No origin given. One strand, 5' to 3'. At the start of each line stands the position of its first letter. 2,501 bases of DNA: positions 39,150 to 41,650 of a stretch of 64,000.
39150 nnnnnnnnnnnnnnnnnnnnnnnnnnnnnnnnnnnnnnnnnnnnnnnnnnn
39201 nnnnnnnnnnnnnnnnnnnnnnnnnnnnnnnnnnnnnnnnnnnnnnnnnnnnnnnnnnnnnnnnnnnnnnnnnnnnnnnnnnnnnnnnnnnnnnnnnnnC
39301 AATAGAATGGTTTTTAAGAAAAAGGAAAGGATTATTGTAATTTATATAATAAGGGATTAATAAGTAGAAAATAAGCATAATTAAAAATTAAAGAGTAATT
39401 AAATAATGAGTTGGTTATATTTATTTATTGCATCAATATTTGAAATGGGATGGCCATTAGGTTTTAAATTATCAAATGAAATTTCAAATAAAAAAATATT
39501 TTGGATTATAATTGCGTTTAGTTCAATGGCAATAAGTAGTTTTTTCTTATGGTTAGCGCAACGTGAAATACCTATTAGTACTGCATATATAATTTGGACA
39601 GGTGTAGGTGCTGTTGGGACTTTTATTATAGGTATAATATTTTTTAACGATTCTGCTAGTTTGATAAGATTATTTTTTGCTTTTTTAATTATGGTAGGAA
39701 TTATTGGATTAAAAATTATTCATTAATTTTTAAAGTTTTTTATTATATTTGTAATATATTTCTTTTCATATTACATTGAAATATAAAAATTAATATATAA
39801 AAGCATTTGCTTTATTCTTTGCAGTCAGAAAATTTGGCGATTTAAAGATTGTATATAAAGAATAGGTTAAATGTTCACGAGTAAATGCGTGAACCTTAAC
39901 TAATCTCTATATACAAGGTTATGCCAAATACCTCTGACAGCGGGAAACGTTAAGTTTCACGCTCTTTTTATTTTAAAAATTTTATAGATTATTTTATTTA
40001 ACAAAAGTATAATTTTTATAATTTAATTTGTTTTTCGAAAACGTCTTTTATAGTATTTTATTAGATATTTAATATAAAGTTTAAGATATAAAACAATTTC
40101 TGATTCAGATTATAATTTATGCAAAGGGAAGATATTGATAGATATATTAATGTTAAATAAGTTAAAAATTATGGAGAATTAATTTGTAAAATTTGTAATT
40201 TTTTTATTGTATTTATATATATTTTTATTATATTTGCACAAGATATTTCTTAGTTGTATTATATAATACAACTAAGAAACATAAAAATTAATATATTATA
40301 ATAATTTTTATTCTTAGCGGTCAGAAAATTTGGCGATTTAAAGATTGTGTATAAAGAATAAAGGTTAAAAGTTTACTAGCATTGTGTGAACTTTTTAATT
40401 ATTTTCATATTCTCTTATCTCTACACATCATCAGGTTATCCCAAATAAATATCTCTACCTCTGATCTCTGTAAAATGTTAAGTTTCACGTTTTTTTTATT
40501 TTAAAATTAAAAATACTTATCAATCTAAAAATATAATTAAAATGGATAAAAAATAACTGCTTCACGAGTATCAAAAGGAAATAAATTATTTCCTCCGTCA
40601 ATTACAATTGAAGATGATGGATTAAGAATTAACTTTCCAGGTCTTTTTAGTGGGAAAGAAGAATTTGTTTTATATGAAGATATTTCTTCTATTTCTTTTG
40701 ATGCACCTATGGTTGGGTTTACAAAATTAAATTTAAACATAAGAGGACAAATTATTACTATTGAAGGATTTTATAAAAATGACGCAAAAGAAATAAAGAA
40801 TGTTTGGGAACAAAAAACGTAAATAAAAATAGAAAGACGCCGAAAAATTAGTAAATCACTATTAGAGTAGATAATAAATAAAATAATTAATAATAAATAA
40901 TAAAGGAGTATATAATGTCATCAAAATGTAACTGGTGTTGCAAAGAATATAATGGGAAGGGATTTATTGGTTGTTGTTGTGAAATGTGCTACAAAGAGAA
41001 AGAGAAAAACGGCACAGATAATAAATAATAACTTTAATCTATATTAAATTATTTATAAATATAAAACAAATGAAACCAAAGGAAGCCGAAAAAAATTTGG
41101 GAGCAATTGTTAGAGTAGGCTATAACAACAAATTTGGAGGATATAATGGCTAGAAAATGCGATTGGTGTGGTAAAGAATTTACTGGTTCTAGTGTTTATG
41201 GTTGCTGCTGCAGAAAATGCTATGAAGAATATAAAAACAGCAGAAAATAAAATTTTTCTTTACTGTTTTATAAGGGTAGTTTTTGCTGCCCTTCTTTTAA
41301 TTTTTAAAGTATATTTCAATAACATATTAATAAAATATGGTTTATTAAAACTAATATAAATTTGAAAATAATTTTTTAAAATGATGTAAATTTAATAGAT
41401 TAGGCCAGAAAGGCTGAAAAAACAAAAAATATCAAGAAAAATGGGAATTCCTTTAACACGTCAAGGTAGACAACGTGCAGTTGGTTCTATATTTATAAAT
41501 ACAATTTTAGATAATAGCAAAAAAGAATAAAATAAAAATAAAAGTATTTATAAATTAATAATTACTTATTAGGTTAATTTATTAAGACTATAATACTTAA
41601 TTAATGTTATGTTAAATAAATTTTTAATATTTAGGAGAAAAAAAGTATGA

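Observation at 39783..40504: Two tandem copies of an unassigned structured RNA with conserved flanks, variable middle and intrinsic terminators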

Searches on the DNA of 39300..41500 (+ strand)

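Call 4: search_rna_families(source=window, start=39300, end=41500, threshold=evalue, max_evalue=10, show_alignments=3)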
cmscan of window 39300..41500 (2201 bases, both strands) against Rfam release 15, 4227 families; matches with E-value up to 10: 2.
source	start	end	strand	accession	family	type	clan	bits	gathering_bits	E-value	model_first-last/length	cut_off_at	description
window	40346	40427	+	RF01597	snoR22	Gene; snRNA; snoRNA; CD-box;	-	26.5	50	0.8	1-83/83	no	small nucleolar RNA snoR22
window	41233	41309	-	RF01419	IsrR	Gene; antisense;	-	15.5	52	3.3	103-187/187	no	Antisense RNA which regulates isiA expression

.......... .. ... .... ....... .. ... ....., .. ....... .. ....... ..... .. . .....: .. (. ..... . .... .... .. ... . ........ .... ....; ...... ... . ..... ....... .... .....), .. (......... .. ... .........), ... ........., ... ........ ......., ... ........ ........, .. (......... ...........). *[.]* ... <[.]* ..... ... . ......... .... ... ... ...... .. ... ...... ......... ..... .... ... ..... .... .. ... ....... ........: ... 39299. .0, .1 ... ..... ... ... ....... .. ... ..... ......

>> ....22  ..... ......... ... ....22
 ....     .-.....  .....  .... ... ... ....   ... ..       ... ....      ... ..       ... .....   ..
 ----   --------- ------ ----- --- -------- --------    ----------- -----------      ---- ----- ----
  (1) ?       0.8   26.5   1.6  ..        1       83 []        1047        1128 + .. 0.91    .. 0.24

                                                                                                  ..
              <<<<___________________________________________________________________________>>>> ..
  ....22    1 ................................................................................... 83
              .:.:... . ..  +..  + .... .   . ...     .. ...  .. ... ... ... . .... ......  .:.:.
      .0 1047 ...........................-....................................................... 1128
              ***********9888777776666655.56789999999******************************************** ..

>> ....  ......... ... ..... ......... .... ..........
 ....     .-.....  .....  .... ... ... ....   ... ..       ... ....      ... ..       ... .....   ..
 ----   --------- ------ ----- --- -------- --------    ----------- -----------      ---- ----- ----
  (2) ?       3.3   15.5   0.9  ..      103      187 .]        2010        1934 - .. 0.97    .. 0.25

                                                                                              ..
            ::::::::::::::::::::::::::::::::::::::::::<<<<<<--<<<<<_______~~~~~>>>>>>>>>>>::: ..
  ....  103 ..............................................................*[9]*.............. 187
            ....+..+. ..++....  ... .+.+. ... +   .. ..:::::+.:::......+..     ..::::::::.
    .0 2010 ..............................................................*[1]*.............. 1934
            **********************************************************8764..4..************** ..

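Call 18: search_dna_similar(query=window:39805-39975:+, collection=phages, mode=distant, max_evalue=1)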
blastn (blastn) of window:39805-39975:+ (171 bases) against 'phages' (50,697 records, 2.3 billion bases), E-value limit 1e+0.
No match.

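Call 19: search_dna_similar(query=window:39805-39975:+, collection=plasmids, mode=distant, max_evalue=1)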
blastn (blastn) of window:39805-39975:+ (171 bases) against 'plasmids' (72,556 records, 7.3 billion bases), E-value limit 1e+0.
No match.

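Call 32: build_rna_model(alignment_id=A3, structure=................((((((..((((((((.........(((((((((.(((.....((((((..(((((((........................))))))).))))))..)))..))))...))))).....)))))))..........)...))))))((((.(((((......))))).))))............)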
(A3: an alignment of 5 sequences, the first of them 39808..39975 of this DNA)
Model R1 built from alignment A3 (5 sequences, 201 columns); structure: as given.
model positions 168; base pairs 48; branch points 1; effective number of sequences 1.84; information 0.59 bits per position. Calibrated on 0.2 Mb of random sequence (short: E-values are rough).
structure used (alignment columns):
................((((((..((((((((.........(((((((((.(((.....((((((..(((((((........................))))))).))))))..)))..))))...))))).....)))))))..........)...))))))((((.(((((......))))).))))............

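Call 33: search_with_rna_model(model_id=R1, sources=[window, L001, L002, L003, L004, L005, L006, L007, L008, L009, L010, L011, L012, L013], max_evalue=10, make_alignment=true, show_alignments=5)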
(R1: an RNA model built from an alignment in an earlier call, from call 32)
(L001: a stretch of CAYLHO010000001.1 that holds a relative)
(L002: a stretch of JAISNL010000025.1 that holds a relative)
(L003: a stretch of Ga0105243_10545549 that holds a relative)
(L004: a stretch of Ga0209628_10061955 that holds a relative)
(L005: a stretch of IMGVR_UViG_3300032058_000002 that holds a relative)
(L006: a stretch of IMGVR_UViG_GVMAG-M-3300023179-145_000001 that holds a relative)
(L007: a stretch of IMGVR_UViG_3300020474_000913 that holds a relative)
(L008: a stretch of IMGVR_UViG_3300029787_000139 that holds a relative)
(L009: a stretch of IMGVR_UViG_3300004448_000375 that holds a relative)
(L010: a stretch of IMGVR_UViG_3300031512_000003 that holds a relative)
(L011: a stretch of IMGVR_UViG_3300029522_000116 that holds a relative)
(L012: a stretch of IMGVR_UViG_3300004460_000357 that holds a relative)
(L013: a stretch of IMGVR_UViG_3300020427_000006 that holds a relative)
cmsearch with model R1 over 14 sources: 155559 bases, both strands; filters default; matches with E-value up to 10: 11.
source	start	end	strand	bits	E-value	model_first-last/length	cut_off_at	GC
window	39809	39973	+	181.6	1.4e-39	1-168/168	no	0.33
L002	4683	4849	-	166.9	3.5e-36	1-168/168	no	0.38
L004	255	416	+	123.7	3.4e-26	1-168/168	no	0.41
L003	256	410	+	106.8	2.8e-22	1-168/168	no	0.41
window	40305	40501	+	102.3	3e-21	1-168/168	no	0.27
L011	7763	7921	-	61.5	8.3e-12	1-168/168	no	0.44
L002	4704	4869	+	34.7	1.3e-05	1-168/168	no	0.37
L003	239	390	-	17.3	0.14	1-168/168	no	0.4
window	5960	6012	+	12.4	1.8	1-168/168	no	0.23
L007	2939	3018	-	10.5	5.1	1-168/168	no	0.34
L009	8207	8288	-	10.5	5.3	1-168/168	no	0.27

Alignment A4: 11 matches aligned to the model, 242 columns, each read 5' to 3' on its own strand. Consensus structure (alignment columns), stored with it:
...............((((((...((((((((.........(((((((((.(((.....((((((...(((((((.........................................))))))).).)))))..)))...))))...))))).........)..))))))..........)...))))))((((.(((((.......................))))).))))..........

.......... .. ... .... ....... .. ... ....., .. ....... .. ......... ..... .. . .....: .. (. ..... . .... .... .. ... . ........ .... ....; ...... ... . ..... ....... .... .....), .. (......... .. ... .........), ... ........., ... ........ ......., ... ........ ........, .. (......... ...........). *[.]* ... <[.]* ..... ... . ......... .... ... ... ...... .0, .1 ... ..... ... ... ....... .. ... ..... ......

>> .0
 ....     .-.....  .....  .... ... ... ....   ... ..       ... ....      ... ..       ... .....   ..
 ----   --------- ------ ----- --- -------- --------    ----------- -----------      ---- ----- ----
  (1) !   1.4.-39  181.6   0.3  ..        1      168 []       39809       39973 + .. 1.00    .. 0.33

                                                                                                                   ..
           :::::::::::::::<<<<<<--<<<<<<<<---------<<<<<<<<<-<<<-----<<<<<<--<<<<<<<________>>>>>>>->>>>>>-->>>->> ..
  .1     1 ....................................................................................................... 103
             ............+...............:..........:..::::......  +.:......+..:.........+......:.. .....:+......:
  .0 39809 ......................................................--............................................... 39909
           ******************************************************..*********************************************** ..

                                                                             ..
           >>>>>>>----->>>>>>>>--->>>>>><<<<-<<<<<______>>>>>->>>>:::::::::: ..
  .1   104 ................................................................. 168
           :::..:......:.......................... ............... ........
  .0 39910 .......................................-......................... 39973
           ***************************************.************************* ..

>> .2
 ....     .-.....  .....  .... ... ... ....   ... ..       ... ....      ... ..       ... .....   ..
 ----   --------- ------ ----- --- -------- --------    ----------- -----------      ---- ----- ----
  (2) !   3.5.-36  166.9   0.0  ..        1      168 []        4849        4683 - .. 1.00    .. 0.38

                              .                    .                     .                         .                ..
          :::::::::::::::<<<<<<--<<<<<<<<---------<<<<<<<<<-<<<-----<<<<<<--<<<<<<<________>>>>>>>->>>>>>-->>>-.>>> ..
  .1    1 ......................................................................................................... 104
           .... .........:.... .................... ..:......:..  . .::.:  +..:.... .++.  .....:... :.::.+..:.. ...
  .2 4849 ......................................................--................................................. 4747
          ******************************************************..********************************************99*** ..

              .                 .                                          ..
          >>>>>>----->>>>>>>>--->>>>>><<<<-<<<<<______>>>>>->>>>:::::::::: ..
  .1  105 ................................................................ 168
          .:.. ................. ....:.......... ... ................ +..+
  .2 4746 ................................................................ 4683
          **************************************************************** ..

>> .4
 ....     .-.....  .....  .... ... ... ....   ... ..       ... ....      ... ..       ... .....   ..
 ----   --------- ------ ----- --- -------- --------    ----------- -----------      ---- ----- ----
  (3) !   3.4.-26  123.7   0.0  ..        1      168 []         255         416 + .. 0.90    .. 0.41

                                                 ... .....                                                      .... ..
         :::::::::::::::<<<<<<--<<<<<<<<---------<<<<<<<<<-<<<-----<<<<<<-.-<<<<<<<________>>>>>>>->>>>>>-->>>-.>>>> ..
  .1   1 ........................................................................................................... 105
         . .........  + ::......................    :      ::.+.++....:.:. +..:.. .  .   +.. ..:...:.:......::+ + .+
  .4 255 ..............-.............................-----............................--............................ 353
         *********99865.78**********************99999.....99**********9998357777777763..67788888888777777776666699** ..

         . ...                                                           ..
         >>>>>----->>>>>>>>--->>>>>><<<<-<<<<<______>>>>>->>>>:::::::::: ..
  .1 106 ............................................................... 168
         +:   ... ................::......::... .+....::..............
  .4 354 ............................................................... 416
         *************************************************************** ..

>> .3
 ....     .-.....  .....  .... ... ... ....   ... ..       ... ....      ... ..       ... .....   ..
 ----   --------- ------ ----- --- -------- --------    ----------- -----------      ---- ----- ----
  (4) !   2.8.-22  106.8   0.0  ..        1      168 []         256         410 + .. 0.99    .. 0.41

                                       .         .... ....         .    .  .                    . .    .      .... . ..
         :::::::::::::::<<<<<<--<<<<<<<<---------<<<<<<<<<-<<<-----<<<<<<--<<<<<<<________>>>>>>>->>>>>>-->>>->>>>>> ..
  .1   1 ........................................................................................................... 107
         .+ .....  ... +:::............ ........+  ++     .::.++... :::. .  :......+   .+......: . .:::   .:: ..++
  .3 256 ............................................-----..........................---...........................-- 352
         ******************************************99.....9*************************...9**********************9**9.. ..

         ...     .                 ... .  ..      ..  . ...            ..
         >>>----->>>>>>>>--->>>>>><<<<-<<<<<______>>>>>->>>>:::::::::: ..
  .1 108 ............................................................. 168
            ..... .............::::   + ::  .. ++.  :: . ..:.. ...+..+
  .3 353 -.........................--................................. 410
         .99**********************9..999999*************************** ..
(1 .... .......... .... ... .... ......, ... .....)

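Call 37: search_with_rna_model(model_id=R1, sources=[L014, L015, L016, L017, L018, L019, L020, L021, L022, L023, L024, L025, L026, L027], max_evalue=1)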
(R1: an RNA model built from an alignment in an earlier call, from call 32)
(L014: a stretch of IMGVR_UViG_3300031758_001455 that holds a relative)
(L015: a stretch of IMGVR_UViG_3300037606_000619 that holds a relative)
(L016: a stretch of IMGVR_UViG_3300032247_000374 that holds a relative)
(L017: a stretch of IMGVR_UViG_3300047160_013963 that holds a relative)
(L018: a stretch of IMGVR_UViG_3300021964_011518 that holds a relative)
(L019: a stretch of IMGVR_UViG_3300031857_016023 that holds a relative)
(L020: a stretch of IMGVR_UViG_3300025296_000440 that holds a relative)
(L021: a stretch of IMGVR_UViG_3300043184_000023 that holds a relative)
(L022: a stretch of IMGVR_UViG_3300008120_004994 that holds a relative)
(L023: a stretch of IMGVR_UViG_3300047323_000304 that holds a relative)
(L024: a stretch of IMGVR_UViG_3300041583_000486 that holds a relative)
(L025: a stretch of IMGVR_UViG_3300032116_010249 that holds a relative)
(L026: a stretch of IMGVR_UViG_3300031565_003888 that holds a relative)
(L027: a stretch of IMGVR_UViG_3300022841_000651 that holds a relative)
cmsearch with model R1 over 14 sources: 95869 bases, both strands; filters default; matches with E-value up to 1: 0.
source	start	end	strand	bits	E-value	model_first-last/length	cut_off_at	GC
